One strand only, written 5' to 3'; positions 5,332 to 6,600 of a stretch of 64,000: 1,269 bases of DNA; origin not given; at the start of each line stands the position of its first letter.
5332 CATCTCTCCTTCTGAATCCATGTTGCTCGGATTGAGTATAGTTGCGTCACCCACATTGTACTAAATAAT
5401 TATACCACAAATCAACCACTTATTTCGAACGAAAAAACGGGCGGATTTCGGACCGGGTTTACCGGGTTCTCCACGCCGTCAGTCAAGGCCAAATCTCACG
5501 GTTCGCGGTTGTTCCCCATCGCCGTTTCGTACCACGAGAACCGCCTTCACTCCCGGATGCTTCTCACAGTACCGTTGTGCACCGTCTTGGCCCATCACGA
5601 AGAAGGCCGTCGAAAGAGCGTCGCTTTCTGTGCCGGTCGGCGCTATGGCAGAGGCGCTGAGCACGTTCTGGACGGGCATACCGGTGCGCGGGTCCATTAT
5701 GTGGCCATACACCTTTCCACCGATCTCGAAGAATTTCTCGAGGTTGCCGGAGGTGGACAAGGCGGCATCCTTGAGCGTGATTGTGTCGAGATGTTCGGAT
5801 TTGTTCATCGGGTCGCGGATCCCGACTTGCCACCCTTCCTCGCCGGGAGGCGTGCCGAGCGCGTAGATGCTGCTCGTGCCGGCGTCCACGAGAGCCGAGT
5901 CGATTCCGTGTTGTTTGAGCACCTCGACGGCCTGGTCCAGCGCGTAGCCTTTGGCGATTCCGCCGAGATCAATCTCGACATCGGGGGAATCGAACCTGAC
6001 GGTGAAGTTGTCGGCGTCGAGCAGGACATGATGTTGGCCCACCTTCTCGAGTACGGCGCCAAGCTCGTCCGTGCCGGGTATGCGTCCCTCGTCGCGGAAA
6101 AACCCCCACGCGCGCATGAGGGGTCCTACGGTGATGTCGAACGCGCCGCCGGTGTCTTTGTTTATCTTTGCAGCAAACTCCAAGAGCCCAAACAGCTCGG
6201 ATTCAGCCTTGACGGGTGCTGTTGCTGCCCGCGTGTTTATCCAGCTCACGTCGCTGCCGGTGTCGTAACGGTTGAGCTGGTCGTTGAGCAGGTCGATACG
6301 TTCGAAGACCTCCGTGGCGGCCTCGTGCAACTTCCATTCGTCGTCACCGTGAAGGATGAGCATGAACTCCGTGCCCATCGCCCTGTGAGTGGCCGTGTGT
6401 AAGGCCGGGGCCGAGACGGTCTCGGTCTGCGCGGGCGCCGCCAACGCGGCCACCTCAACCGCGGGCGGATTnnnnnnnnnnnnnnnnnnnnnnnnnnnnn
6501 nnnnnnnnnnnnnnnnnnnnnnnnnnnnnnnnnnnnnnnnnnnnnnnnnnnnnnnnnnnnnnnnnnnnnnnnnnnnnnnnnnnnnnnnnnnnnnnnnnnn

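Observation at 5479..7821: Nramp-superfamily transporter core fused in one polypeptide to an ApbE flavin transferase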

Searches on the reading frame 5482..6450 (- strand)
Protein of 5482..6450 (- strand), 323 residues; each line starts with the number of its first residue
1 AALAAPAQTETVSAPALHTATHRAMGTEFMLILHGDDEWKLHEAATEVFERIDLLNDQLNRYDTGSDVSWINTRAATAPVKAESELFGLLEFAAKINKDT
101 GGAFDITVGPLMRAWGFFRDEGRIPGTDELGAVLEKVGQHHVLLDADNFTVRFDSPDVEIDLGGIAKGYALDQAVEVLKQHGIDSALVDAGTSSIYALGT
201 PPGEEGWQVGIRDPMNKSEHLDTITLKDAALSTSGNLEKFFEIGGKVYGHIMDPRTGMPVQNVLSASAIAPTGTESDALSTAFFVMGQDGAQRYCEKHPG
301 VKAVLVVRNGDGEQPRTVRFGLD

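Call 47: search_solved_structures(query=window:5482-6450:-, max_evalue=1e-10, show_alignments=3)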
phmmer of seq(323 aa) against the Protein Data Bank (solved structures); distinct sequences matched with E-value up to 1e-10: 13.
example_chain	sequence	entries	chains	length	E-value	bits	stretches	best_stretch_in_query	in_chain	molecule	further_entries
7esa_A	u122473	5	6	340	1.7e-45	158.9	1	42-308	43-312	FAD:protein FMN transferase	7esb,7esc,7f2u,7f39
4xdt_A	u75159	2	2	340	1.4e-41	146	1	40-306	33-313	FAD:protein FMN transferase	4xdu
3pnd_A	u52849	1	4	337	1.2e-40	142.9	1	9-313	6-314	Thiamine biosynthesis lipoprotein ApbE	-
1vrm_A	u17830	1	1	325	1.3e-40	142.8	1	45-314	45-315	hypothetical protein TM1553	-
4ifu_A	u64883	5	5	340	1.7e-40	142.4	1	40-306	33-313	FAD:protein FMN transferase | Thiamine biosynthesis lipoprotein ApbE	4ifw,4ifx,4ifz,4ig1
7mgt_A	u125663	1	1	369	8.1e-40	140.2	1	40-306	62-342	FAD:protein FMN transferase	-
4xdr_A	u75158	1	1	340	2.2e-39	138.8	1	40-306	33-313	FAD:protein FMN transferase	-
4xgw_A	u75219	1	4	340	4.5e-39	137.7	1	8-312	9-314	FAD:protein FMN transferase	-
2o18_A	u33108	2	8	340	1.7e-38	135.9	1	8-312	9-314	Thiamine biosynthesis lipoprotein apbE | FAD:protein FMN transferase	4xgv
4xgx_A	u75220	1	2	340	2.1e-37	132.3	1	8-312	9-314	FAD:protein FMN transferase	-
5mgy_H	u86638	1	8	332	4.9e-36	127.8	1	47-313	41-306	FAD:protein FMN transferase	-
6nxi_A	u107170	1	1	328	2.3e-35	125.5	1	45-313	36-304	FAD:protein FMN transferase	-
6nxj_A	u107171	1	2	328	5.9e-34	120.9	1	45-313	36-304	FAD:protein FMN transferase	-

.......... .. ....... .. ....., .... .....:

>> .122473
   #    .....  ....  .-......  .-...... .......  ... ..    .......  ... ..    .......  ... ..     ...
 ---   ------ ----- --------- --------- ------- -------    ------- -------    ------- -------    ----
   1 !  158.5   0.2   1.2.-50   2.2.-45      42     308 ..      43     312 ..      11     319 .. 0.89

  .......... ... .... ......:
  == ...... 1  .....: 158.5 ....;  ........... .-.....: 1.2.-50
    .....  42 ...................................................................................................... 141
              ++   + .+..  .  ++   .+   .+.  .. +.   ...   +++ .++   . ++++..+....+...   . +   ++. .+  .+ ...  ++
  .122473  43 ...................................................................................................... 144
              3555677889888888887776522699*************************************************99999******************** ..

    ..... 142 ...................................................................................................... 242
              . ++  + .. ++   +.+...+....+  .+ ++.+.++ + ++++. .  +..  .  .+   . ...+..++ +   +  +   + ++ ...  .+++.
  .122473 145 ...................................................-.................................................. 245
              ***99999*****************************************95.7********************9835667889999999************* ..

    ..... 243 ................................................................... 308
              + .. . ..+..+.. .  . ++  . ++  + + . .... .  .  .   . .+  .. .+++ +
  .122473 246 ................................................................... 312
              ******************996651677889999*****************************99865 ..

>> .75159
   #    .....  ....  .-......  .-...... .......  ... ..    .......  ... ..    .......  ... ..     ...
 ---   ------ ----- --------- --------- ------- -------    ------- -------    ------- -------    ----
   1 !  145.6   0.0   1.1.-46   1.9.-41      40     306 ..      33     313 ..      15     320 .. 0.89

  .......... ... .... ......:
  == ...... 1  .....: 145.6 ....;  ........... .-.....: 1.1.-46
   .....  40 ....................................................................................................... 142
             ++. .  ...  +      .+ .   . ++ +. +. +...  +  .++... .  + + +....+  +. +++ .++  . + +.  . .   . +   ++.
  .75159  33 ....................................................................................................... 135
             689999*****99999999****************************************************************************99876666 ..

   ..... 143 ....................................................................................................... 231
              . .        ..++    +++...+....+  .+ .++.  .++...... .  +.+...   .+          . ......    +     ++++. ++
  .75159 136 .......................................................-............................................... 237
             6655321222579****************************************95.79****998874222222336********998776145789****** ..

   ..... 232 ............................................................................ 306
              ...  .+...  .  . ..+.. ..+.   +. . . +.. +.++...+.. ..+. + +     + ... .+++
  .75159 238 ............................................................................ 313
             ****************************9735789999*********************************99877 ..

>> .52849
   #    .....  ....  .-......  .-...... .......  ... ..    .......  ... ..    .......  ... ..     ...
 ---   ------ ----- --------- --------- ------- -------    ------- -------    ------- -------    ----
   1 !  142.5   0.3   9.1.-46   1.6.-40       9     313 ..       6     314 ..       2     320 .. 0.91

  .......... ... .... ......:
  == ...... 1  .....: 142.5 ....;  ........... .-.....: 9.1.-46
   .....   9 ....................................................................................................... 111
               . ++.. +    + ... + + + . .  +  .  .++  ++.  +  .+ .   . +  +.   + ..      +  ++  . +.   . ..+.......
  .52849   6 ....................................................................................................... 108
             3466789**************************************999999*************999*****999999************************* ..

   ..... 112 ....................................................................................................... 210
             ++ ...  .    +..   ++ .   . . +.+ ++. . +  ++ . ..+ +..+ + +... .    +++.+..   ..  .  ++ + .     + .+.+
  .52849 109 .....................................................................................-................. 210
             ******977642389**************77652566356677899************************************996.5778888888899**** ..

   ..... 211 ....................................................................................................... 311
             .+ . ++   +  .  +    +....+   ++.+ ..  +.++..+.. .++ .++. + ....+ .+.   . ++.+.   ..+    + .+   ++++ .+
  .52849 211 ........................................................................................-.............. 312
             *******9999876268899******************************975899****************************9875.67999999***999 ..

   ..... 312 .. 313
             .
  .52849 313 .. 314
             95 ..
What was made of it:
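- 5482..6405 (-): ApbE (FAD:protein FMN transferase) domain, aa 473-780. Full-length alignment to FmnB 7esa, Ftp 4xdt and ApbE 3pnd, with the AKG, TSG, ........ and DALSTA motifs and the Tyr of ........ present (call 47).
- On ApbE (FAD:protein FMN transferase, PF02424): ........, SDALSTA, STSG, GIAKG and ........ align with FmnB, Ftp and ApbE (call 47).
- The ApbE catalytic motifs are intact (call 47).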
